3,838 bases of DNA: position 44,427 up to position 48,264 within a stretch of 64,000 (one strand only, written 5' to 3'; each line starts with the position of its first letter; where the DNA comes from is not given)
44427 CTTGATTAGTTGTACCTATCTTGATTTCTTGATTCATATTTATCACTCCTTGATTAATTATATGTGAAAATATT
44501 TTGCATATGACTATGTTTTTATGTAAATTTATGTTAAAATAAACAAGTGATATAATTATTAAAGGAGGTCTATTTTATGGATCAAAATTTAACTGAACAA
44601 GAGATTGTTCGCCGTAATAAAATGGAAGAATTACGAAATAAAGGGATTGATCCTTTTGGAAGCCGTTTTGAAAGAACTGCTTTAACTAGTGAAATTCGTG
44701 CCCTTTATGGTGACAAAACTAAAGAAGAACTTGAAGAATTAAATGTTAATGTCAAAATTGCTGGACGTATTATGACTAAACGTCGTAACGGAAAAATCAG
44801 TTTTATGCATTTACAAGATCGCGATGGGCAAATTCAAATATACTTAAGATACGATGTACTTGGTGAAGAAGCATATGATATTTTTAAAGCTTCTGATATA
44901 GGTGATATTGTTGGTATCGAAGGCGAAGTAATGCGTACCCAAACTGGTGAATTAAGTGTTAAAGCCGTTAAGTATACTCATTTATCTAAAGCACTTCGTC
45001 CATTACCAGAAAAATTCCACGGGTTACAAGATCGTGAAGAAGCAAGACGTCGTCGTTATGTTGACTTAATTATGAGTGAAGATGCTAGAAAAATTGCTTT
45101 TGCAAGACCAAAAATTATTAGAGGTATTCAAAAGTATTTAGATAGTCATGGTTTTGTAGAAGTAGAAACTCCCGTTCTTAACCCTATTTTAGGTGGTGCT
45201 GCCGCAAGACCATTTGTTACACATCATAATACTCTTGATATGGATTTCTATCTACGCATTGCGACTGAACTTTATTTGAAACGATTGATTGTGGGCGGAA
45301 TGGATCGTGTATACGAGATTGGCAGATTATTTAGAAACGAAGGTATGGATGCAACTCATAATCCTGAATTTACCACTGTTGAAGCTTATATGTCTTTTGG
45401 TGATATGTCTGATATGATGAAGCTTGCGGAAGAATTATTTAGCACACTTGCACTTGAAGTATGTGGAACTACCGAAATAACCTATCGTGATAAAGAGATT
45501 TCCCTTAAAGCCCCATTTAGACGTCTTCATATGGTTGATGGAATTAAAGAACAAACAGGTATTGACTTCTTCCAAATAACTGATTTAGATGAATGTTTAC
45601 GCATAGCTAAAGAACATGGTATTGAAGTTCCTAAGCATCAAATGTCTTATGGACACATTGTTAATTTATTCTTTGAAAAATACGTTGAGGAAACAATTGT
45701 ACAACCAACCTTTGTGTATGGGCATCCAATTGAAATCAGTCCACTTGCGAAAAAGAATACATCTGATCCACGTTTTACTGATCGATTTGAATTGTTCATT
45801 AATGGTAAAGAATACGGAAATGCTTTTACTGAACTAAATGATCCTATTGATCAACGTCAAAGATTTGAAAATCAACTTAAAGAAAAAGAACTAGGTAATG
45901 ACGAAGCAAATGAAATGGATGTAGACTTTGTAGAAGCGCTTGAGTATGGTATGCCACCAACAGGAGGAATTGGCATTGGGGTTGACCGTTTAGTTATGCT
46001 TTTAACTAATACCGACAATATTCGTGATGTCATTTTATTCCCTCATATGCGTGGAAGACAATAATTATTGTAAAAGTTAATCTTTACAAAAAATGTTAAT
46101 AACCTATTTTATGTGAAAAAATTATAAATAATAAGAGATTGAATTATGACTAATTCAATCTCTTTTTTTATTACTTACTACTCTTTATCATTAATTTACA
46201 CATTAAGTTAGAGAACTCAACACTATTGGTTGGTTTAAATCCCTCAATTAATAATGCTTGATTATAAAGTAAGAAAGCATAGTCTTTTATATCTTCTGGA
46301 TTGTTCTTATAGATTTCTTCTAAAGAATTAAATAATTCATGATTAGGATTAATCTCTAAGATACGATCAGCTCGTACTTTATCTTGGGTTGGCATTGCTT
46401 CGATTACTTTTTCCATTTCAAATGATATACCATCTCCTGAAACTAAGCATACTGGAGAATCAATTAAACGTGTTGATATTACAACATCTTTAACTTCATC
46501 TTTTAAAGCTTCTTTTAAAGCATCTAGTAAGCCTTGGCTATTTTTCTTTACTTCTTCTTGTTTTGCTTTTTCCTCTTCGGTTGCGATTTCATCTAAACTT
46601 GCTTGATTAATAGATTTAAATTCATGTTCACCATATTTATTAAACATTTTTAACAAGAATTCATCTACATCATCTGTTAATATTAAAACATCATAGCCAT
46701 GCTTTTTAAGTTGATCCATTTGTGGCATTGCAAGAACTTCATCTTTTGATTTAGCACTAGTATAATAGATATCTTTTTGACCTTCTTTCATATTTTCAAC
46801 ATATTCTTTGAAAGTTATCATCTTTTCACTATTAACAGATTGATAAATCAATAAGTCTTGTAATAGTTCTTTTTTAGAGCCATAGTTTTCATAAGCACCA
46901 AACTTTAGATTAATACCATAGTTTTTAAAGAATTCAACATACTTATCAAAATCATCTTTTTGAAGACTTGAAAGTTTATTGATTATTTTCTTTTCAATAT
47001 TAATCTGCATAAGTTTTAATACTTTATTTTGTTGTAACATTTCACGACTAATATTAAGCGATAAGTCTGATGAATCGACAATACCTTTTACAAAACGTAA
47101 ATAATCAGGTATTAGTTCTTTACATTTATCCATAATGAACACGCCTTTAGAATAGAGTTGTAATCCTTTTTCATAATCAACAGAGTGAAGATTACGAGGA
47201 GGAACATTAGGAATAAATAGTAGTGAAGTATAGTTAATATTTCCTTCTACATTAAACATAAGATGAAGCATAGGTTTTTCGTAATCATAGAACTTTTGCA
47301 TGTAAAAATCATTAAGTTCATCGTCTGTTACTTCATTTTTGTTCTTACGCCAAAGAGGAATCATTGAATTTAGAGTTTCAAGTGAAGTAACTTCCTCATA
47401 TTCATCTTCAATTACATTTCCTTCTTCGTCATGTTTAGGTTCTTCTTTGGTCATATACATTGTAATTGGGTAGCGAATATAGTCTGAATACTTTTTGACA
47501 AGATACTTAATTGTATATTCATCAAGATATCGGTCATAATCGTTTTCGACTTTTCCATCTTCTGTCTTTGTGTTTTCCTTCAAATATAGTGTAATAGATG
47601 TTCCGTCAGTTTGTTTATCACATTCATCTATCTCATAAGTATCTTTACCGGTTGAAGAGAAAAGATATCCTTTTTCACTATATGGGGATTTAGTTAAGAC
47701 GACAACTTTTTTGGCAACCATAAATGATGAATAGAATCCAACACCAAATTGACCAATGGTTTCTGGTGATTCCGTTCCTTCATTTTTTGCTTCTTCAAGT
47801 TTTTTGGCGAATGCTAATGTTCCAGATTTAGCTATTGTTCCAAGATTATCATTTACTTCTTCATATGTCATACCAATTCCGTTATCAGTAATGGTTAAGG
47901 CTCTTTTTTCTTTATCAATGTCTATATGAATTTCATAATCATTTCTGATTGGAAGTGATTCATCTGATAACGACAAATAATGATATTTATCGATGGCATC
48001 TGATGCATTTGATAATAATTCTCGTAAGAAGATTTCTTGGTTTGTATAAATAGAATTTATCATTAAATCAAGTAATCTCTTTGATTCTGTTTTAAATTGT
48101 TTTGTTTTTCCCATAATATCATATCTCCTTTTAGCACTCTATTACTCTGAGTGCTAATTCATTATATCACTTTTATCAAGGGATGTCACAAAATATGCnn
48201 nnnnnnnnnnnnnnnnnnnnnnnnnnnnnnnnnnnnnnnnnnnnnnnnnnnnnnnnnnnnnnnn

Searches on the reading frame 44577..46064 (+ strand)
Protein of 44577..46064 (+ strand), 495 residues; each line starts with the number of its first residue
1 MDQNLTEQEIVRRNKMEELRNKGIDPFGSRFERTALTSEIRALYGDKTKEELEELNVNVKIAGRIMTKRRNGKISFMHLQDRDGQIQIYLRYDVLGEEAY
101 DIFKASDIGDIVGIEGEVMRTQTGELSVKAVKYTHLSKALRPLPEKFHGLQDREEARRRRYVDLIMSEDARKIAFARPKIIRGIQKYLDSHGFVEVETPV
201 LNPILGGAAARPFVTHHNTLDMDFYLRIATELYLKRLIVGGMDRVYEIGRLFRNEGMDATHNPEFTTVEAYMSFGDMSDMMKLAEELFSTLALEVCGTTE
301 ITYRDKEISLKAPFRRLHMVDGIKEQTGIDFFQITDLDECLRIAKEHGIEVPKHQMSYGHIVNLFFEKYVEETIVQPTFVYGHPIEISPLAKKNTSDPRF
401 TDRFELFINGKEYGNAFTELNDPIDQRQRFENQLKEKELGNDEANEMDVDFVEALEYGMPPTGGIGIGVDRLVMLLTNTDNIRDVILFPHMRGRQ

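Call 71: search_protein_families(library=ncbifam, proteins=[window:44577-46064:+], max_evalue=1e-10)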
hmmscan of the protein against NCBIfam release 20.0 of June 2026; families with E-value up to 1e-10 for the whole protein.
window:44577-46064:+ (495 aa): 15 families
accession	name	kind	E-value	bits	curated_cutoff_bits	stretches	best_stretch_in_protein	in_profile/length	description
NF001756.1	PRK00484.1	subfamily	3.1e-218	725.3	468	1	7-492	2-486/488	lysine--tRNA ligase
TIGR00499.1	lysS_bact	equivalog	1.5e-205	683.5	427.6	1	5-492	2-493/496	lysine--tRNA ligase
NF002821.0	PRK02983.1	equivalog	3.5e-159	531.9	742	1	3-494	616-1101/1102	bifunctional lysylphosphatidylglycerol synthetase/lysine--tRNA ligase LysX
NF009101.0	PRK12445.1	subfamily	1.1e-158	528.9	1026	1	10-493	20-503/505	lysine--tRNA ligase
TIGR00462.1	genX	equivalog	1.1e-63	215.6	286.9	1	176-488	3-304/304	EF-P lysine aminoacylase EpmA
NF006828.0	PRK09350.1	equivalog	1.4e-56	192.1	264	1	175-490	17-322/325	elongation factor P--(R)-beta-lysine ligase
TIGR00459.1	aspS_bact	equivalog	6.2e-53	180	373.85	2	53-308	13-263/586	aspartate--tRNA ligase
NF001750.0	PRK00476.1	equivalog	6.7e-50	170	443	2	53-298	15-268/590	aspartate--tRNA ligase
NF003483.0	PRK05159.1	equivalog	3.6e-47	161.2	353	1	53-492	13-433/438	aspartate--tRNA(Asn) ligase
TIGR00458.1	aspS_nondisc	equivalog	1.1e-45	156.5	368.4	1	57-494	13-425/428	aspartate--tRNA(Asn) ligase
NF003037.0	PRK03932.1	equivalog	2e-37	129.3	414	1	53-493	13-447/451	asparagine--tRNA ligase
TIGR00457.1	asnS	equivalog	1.2e-34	120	342.6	1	52-493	12-451/455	asparagine--tRNA ligase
NF009460.0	PRK12820.1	equivalog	9.2e-34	116.6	1379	1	159-297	159-295/723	bifunctional aspartyl-tRNA synthetase/aspartyl/glutamyl-tRNA amidotransferase subunit C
NF005052.0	PRK06462.1-1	equivalog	1.4e-15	57.3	368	1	168-493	43-348/353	asparagine synthetase A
NF005054.0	PRK06462.1-4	equivalog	3.2e-13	49.4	309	0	164-334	15-196/318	asparagine synthetase A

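Call 84: find_homologous_proteins(query=window:44577-46064:+, max_evalue=1e-100)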
Query window:44577-46064:+ (495 aa): 8000 proteins with E <= 1e-100 among 8000 candidates; the best 120 are listed.
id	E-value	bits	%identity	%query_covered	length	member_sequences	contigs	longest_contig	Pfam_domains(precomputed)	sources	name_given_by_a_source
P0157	0.0e+0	1112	100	100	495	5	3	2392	PF01409.26,PF01336.32,PF00152.26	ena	-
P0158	0.0e+0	1046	93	100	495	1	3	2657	PF01409.26,PF01336.32,PF00152.26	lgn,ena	-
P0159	0.0e+0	1045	93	100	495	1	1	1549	PF01409.26,PF01336.32,PF00152.26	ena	-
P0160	0.0e+0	1044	93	100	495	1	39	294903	PF01409.26,PF01336.32,PF00152.26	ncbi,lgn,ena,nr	ncbi:MAG: lysine--tRNA ligase [Bacilli bacterium]|nr:lysine--tRNA ligase [Bacilli bacterium] MDD7314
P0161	0.0e+0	1044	92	100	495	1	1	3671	PF01409.26,PF01336.32,PF00152.26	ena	-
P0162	0.0e+0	1043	92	100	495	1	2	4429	PF01409.26,PF01336.32,PF00152.26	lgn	-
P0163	0.0e+0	1042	92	100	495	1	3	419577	PF01409.26,PF01336.32,PF00152.26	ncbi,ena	-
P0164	0.0e+0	1042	92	100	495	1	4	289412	PF01409.26,PF01336.32,PF00152.26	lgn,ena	-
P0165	0.0e+0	1041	92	100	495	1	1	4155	PF01409.26,PF01336.32,PF00152.26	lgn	-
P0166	0.0e+0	1041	92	100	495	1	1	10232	PF01409.26,PF01336.32,PF00152.26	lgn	-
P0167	0.0e+0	1041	93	100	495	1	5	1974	PF01409.26,PF01336.32,PF00152.26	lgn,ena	-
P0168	0.0e+0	1040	92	100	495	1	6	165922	PF01409.26,PF01336.32,PF00152.26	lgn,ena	-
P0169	0.0e+0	1031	91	100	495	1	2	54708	PF01409.26,PF01336.32,PF00152.26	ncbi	-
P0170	0.0e+0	1026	91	100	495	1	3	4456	PF01409.26,PF01336.32,PF00152.26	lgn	-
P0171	0.0e+0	1021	90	100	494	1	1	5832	PF01409.26,PF01336.32,PF00152.26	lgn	-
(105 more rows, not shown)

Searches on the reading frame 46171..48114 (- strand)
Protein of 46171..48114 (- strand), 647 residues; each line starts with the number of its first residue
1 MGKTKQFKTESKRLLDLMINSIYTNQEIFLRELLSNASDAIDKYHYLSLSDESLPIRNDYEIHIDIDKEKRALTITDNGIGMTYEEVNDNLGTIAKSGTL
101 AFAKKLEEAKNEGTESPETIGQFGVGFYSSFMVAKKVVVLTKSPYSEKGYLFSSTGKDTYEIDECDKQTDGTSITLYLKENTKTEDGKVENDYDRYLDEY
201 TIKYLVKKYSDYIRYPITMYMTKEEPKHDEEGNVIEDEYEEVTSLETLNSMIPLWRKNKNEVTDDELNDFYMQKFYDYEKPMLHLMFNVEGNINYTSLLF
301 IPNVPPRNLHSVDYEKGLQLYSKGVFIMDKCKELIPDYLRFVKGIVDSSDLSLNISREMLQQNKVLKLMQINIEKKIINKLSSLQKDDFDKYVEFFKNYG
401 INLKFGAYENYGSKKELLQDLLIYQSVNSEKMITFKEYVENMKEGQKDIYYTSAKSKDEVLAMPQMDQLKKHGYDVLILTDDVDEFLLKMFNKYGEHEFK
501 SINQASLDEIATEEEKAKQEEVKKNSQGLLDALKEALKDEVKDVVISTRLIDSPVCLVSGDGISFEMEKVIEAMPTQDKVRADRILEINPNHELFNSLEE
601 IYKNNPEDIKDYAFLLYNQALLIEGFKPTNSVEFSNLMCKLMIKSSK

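Call 71: search_protein_families(library=ncbifam, proteins=[window:46171-48114:-], max_evalue=1e-10)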
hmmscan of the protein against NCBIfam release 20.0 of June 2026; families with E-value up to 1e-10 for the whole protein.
window:46171-48114:- (647 aa): 2 families
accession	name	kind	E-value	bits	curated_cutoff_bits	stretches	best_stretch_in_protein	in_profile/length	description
NF003555.1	PRK05218.1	equivalog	5.4e-201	669.2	371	1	4-642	2-614/614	molecular chaperone HtpG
NF010683.0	PRK14083.1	equivalog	2.8e-44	151.6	455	1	4-453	5-397/604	HSP90 family protein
